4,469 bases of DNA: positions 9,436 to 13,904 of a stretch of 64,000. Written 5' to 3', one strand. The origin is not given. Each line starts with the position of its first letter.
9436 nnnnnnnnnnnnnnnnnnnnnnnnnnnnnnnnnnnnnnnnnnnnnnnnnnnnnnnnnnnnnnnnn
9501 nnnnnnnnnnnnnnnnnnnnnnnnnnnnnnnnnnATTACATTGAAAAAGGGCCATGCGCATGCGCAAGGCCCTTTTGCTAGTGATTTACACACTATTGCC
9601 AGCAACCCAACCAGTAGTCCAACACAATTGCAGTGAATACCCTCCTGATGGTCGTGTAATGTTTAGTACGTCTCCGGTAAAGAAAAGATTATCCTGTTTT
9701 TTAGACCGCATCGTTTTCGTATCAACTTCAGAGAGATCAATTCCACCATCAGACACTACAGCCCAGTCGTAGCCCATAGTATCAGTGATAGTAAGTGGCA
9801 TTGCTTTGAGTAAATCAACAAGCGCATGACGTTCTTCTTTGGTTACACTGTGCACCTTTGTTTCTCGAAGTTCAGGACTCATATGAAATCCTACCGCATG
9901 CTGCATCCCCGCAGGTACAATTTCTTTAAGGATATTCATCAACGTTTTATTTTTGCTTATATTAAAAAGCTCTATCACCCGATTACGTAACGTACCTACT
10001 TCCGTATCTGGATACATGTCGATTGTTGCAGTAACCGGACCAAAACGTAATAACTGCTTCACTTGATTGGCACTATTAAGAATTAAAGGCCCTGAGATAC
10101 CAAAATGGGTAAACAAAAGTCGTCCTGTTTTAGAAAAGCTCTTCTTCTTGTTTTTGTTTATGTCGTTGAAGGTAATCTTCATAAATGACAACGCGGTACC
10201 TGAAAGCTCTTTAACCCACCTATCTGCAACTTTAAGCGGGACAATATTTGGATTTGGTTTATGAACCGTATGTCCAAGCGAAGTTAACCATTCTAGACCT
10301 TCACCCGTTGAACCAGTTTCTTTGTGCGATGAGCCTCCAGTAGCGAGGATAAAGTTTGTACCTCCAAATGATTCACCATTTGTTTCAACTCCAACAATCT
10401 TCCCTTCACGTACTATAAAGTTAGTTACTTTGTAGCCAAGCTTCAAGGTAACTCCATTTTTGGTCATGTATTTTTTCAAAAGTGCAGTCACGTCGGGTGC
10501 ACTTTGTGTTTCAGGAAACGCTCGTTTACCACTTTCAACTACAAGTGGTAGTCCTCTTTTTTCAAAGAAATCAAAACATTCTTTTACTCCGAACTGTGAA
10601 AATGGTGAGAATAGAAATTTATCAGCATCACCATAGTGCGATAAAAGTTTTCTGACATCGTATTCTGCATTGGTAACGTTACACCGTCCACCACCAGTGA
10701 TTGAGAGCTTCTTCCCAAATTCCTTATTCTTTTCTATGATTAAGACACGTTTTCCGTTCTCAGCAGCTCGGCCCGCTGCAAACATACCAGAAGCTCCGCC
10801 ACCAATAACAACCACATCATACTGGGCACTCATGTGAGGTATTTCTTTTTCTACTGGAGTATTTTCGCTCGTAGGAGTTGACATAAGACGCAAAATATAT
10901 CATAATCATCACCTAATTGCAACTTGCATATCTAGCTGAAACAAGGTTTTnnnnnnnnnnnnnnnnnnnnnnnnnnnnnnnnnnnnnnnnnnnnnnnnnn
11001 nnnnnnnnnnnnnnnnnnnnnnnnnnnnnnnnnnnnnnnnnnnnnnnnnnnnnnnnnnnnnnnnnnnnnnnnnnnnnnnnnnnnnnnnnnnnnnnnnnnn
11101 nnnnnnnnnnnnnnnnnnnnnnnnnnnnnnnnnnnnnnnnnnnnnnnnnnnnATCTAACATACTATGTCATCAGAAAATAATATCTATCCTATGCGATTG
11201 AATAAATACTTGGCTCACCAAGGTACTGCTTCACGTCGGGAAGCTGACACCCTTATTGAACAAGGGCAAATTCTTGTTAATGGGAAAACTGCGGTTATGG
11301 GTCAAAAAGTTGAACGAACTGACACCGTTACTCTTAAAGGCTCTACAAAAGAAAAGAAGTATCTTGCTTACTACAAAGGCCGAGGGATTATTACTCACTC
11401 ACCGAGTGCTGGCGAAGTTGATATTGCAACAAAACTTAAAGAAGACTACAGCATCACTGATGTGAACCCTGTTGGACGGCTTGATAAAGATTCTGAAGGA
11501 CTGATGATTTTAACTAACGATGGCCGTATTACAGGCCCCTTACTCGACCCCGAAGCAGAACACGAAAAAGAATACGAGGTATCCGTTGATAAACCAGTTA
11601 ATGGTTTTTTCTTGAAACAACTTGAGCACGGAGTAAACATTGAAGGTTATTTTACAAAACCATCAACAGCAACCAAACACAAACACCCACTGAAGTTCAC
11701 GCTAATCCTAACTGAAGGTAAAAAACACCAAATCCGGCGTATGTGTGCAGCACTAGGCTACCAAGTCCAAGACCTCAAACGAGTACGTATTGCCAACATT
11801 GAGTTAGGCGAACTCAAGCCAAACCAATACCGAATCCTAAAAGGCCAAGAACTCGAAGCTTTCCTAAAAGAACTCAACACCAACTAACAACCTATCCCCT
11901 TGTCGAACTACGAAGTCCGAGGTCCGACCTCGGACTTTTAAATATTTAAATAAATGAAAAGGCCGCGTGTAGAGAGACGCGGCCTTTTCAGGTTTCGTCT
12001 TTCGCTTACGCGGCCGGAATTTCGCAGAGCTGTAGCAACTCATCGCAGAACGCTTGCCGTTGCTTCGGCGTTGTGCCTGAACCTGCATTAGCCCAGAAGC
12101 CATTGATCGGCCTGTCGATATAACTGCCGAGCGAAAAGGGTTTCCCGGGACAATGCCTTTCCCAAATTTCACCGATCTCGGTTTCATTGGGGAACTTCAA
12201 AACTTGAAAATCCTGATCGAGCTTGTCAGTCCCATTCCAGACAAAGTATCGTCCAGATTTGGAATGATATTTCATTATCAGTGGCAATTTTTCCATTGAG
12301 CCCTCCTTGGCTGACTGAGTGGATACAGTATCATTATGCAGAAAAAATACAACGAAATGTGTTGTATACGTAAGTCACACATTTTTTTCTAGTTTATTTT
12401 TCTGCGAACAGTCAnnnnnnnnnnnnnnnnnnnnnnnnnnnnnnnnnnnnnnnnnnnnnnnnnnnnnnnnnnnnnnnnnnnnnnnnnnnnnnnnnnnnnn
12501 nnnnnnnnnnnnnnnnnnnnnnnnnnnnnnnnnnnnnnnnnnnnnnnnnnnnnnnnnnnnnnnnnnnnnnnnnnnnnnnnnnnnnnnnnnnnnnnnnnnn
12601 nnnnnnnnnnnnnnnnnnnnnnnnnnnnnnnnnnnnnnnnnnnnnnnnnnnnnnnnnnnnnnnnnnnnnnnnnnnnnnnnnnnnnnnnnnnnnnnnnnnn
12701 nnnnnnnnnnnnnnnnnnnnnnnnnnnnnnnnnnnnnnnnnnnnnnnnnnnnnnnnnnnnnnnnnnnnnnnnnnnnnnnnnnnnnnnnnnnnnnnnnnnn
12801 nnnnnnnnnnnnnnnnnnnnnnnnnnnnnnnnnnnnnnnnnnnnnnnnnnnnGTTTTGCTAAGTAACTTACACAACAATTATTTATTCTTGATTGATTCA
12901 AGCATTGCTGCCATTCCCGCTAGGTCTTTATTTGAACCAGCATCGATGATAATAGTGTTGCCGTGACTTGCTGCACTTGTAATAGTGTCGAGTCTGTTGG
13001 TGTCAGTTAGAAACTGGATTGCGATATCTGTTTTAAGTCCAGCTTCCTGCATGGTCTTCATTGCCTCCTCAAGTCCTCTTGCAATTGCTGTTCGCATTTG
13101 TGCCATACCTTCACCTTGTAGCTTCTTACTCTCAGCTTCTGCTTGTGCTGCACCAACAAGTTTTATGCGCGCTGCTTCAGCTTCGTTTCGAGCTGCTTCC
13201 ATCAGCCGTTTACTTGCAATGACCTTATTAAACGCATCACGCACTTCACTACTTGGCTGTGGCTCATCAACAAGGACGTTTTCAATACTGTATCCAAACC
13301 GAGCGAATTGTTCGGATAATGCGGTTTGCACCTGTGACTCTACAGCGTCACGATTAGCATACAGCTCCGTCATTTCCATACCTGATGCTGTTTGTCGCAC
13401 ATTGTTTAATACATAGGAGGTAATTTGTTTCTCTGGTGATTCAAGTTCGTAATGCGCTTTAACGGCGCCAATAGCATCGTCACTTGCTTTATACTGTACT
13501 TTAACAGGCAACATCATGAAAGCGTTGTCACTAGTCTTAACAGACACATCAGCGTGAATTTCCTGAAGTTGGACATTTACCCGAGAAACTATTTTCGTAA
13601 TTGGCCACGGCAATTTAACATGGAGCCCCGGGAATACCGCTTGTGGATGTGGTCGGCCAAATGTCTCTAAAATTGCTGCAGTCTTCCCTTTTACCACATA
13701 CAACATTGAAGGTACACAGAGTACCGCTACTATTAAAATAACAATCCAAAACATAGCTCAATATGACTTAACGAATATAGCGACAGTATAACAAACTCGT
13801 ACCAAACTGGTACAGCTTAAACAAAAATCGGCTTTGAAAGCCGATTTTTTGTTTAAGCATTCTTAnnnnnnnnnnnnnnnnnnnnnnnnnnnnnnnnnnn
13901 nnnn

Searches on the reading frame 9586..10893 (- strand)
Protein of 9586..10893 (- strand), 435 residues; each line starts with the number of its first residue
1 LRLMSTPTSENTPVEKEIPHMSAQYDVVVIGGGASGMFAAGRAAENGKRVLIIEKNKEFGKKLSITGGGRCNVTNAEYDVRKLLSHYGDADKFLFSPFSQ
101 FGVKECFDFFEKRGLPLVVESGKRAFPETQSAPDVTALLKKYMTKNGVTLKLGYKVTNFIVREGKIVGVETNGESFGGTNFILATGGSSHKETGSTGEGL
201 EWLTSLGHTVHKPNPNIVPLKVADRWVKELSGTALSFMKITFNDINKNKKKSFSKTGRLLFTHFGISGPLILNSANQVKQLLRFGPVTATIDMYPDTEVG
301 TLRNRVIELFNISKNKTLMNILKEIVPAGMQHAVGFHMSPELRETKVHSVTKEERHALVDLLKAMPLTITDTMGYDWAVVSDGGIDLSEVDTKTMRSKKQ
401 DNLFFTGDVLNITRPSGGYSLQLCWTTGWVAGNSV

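Call 10: search_protein_families(library=pfam, proteins=[window:9586-10893:-], max_evalue=0.001)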
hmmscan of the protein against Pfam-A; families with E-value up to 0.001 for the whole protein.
window:9586-10893:- (435 aa): 13 families
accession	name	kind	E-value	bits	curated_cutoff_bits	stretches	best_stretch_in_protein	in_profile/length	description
PF03486.20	HI0933_like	-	1.2e-74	251.3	50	1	26-433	2-243/244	HI0933-like protein Rossmann domain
PF22780.1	HI0933_like_1st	-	4.1e-27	95.5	27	1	215-380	2-165/165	HI0933-like protein barrel and H2TH domain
PF00890.30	FAD_binding_2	-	3e-13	50.2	20.4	1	26-201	1-207/414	FAD binding domain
PF01266.30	DAO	-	1e-11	45.4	27.9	1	26-69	1-44/353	FAD dependent oxidoreductase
PF07992.20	Pyr_redox_2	-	6e-11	42.7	26.1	1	25-58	1-34/291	Pyridine nucleotide-disulphide oxidoreductase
PF12831.13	FAD_oxidored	-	6.7e-10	39.3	27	1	26-177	1-131/416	FAD dependent oxidoreductase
PF00070.33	Pyr_redox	-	6.2e-08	33.5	22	0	27-61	2-36/82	Pyridine nucleotide-disulphide oxidoreductase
PF01134.28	GIDA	-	2.3e-07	30.7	22.1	0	26-57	1-32/391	Glucose inhibited division protein A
PF13738.12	Pyr_redox_3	-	1.4e-06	28.2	30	0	17-61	155-201/305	Pyridine nucleotide-disulphide oxidoreductase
PF13450.12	NAD_binding_8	-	1.6e-06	28.8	21.9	1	29-60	1-32/68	NAD(P)-binding Rossmann-like domain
PF01946.23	Thi4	-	4.4e-05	23.3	26.2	1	23-62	16-56/235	Thi4 family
PF01494.25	FAD_binding_3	-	0.00016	21.4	22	0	25-58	2-35/349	FAD binding domain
PF01262.27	AlaDh_PNT_C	-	0.00043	20.2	23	1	26-76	30-81/214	Alanine dehydrogenase/PNT, C-terminal domain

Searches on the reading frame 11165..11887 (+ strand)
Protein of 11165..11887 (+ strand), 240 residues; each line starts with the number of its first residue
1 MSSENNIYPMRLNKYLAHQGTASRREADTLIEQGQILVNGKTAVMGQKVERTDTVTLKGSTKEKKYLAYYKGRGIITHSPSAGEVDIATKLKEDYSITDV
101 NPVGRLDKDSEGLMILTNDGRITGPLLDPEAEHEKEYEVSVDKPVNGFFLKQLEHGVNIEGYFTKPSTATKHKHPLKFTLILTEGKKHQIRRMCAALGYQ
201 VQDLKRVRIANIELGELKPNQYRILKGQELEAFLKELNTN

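Call 10: search_protein_families(library=pfam, proteins=[window:11165-11887:+], max_evalue=0.001)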
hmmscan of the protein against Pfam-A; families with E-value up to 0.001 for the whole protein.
window:11165-11887:+ (240 aa): 2 families
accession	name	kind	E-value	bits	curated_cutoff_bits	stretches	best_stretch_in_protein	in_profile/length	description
PF00849.27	PseudoU_synth_2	-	1.2e-16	61.8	26.8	1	65-196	1-152/152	RNA pseudouridylate synthase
PF01479.30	S4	-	5.2e-10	39.3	22.8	1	10-54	1-47/48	S4 domain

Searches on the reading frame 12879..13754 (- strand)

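Call 10: search_protein_families(library=pfam, proteins=[window:12879-13754:-], max_evalue=0.001)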
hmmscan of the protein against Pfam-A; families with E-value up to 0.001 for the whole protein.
window:12879-13754:- (291 aa): 1 family
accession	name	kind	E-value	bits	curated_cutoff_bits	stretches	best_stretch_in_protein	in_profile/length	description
PF01145.31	Band_7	-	1.9e-26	93.6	23.6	1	20-194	2-174/176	SPFH domain / Band 7 family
